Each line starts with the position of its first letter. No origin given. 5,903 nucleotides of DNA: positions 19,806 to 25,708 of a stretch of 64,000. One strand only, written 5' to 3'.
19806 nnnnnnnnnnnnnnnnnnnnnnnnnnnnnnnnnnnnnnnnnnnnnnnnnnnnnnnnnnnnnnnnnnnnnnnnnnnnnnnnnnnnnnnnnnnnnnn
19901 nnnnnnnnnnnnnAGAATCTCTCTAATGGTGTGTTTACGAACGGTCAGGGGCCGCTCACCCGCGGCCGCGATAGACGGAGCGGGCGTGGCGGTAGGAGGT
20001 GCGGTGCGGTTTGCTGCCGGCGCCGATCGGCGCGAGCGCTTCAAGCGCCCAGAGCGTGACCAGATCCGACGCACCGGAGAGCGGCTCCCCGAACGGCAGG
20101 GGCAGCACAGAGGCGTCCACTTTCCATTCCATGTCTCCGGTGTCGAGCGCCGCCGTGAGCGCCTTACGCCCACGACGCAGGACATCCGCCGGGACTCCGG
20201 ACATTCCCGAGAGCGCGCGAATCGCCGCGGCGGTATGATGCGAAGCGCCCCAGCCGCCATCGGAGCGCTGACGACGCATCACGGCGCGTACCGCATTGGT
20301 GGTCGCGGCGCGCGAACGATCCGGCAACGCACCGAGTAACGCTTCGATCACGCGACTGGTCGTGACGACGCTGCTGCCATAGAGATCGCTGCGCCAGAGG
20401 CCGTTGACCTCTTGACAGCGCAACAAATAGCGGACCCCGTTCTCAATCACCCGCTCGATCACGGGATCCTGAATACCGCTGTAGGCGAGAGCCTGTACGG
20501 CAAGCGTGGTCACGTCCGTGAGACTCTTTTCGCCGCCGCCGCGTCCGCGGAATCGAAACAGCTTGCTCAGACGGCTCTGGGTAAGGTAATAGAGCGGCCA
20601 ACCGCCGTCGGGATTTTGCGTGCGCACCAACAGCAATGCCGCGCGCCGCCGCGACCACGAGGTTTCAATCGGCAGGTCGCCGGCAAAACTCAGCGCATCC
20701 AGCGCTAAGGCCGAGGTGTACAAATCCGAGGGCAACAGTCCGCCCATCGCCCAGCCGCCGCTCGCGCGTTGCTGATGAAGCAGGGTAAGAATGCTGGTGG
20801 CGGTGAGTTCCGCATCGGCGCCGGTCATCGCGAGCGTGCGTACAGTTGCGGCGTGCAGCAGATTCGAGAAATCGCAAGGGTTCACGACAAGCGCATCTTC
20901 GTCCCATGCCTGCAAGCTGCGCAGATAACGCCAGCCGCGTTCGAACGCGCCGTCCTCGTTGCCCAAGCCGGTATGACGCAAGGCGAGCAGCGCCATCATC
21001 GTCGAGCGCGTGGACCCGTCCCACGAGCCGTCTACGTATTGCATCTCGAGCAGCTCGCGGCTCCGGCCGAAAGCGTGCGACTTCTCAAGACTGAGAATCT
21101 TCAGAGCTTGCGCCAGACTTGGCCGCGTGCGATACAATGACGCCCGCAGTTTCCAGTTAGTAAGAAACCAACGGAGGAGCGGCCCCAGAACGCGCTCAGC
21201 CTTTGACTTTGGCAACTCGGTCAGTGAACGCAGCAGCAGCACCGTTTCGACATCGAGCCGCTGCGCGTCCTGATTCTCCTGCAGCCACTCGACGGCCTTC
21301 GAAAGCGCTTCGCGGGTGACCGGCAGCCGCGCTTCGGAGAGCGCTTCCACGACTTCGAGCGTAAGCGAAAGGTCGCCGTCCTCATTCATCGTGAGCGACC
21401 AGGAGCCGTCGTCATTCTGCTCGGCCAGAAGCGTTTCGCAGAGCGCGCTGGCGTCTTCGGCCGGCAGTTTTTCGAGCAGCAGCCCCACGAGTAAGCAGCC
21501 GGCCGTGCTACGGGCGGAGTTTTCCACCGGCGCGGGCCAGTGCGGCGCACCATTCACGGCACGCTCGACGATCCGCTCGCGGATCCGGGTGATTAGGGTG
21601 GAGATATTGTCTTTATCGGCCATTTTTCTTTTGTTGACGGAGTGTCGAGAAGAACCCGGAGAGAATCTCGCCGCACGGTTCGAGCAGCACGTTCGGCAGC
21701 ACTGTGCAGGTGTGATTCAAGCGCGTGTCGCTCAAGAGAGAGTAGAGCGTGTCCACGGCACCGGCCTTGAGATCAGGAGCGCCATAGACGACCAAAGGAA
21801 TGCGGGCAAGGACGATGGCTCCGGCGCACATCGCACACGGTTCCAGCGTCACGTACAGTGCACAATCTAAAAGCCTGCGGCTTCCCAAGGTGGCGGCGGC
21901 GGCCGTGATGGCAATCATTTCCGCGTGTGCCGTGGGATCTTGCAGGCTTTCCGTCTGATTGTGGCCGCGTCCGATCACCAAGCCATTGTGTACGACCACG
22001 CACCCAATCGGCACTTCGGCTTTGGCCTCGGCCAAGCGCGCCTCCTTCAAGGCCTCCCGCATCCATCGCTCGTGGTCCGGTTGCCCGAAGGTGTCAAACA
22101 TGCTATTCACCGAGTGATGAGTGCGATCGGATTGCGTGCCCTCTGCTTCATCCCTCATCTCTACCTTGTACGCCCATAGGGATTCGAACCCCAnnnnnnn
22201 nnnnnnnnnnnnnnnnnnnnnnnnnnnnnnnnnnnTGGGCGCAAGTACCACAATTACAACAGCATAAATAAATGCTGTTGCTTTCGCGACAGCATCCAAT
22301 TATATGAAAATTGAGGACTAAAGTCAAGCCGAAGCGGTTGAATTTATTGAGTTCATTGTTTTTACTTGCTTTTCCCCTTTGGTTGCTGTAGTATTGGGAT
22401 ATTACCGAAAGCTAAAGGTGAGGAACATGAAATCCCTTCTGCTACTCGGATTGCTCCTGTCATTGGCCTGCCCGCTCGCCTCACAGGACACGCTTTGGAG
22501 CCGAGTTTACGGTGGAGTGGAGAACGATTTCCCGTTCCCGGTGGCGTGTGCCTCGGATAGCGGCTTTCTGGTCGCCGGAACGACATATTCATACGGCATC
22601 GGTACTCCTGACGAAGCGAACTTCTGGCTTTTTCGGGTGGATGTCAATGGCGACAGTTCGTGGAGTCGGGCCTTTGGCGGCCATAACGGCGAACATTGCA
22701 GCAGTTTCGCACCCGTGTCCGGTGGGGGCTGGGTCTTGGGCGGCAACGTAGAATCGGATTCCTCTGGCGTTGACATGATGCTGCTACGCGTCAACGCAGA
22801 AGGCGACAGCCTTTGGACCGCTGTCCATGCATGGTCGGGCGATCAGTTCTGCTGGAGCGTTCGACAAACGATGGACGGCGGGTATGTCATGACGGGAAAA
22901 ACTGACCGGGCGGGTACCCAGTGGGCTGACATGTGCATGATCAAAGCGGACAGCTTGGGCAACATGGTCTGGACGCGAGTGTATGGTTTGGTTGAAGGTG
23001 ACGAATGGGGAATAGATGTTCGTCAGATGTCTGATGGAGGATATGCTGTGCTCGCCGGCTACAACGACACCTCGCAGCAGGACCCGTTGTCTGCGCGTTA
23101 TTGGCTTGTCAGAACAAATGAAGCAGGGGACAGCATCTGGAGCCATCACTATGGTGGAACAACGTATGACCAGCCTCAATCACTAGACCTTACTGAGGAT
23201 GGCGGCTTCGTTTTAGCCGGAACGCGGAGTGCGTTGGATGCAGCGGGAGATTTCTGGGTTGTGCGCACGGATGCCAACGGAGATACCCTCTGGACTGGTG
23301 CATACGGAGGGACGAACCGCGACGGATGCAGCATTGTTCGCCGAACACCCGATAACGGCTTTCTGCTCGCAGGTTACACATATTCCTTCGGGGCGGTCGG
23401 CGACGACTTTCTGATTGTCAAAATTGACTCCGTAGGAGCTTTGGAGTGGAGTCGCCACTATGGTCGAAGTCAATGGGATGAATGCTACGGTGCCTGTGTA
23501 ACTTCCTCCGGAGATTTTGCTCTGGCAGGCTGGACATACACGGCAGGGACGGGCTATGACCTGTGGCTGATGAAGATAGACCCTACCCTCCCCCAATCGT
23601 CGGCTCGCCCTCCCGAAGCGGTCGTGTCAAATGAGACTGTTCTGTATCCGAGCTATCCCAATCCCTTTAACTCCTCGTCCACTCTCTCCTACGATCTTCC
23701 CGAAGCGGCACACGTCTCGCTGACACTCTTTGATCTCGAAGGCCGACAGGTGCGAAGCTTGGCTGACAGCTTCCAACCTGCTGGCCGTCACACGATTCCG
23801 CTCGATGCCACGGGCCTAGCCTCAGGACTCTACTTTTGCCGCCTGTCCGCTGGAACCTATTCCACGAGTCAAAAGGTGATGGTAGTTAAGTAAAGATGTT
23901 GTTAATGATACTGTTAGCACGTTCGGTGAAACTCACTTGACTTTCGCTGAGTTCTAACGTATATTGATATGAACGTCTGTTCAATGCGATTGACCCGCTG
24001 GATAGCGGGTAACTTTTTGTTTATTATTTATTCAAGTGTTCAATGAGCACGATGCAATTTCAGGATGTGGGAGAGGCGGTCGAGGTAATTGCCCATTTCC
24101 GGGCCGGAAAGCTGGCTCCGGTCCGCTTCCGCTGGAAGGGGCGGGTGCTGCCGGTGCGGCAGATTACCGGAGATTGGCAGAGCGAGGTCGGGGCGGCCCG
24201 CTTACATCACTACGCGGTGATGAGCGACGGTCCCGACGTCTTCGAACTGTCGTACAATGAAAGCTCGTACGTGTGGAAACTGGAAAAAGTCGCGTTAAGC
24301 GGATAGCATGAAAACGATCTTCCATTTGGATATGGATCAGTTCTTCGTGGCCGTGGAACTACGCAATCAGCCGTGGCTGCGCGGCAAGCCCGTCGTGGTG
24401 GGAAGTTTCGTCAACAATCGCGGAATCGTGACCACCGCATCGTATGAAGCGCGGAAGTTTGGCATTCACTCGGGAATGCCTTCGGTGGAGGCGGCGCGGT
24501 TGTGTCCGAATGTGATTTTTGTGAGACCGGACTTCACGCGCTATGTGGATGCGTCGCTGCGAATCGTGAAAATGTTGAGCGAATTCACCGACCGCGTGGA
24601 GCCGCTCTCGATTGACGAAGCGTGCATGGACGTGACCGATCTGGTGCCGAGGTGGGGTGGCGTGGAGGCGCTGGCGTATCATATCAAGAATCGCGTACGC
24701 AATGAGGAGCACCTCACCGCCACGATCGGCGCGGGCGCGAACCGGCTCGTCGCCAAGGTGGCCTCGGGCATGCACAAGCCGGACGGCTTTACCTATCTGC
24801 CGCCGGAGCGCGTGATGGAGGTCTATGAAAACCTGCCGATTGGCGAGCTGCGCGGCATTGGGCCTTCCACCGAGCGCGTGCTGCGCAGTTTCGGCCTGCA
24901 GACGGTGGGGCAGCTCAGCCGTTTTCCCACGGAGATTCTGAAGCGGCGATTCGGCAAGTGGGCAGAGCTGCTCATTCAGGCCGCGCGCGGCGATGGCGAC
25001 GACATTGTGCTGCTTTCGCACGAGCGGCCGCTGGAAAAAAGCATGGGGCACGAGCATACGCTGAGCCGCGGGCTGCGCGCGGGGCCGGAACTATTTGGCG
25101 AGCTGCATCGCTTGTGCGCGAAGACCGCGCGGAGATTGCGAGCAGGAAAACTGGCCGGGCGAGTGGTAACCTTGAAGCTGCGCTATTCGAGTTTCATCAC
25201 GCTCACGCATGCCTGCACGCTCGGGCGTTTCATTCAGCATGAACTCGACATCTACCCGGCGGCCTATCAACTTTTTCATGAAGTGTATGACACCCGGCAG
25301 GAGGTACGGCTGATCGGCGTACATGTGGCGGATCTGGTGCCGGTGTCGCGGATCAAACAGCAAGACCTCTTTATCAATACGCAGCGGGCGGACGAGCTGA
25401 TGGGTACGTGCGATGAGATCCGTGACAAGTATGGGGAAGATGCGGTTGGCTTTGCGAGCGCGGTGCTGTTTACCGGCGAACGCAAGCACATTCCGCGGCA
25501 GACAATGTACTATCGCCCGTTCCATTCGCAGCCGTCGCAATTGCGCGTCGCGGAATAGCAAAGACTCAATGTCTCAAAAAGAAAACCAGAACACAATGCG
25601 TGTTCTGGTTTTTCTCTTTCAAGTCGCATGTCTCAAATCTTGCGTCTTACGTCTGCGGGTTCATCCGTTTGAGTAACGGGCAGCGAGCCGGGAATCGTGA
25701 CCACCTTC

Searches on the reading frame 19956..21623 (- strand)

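Call 97: search_protein_families(library=pfam, proteins=[window:19956-21623:-], max_evalue=0.00001)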
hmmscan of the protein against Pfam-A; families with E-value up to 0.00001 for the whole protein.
window:19956-21623:- (555 aa): 3 families
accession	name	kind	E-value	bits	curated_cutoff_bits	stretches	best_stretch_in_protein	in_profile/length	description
PF13249.12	SQHop_cyclase_N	-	3.7e-28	99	26.2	1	25-136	14-125/291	Squalene-hopene cyclase N-terminal domain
PF13243.12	SQHop_cyclase_C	-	2.5e-17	63.3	26.1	2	368-463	138-231/319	Squalene-hopene cyclase C-terminal domain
PF00432.27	Prenyltrans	-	8.3e-06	25.9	26.5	0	332-463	59-172/304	Prenyltransferase alpha-alpha toroid domain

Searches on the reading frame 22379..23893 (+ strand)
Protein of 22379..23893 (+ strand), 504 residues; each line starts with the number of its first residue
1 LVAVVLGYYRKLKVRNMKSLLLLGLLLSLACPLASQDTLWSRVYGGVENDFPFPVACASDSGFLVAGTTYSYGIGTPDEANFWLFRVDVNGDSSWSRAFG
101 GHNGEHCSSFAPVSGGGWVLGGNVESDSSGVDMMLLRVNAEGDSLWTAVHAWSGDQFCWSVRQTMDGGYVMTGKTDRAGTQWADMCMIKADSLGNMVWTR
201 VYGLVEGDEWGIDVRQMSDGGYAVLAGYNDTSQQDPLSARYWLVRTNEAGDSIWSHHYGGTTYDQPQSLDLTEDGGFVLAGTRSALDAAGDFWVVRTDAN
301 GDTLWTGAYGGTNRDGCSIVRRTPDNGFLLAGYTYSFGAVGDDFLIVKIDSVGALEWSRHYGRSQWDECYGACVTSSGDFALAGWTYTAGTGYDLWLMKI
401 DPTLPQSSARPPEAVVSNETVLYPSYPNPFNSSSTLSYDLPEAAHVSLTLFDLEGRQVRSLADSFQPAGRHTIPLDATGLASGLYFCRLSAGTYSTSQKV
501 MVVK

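Call 66: search_protein_families(library=pfam, proteins=[window:22379-23893:+], max_evalue=0.001)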
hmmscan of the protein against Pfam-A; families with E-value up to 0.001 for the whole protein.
window:22379-23893:+ (504 aa): 1 family
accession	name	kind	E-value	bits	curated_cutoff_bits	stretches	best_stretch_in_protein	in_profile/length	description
PF18962.6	Por_Secre_tail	-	1.5e-10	41.7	27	1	426-502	2-75/75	Secretion system C-terminal sorting domain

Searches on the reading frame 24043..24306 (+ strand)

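Call 66: search_protein_families(library=pfam, proteins=[window:24043-24306:+], max_evalue=0.001)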
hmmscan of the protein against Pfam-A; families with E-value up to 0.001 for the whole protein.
window:24043-24306:+ (87 aa): 1 family
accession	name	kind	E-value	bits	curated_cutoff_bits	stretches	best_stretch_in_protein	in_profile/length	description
PF20114.4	DUF6504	-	7.8e-05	23.3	24.2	1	8-54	5-55/103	Domain of unknown function (DUF6504)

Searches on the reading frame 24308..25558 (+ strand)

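Call 66: search_protein_families(library=pfam, proteins=[window:24308-25558:+], max_evalue=0.001)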
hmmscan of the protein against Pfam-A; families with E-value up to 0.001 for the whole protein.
window:24308-25558:+ (416 aa): 4 families
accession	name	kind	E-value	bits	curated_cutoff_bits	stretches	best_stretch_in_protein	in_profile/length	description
PF00817.25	IMS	-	1.7e-49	168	23.2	1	7-153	1-147/148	impB/mucB/samB family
PF11799.13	IMS_C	-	3e-24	86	20.7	1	244-354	2-109/109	impB/mucB/samB family C-terminal domain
PF11798.14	IMS_HHH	-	3.7e-05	24.2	24.4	1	166-197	1-32/32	IMS family HHH motif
PF21999.2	IMS_HHH_1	-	0.00014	22.7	27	1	181-228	3-51/53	DNA polymerase-iota, thumb domain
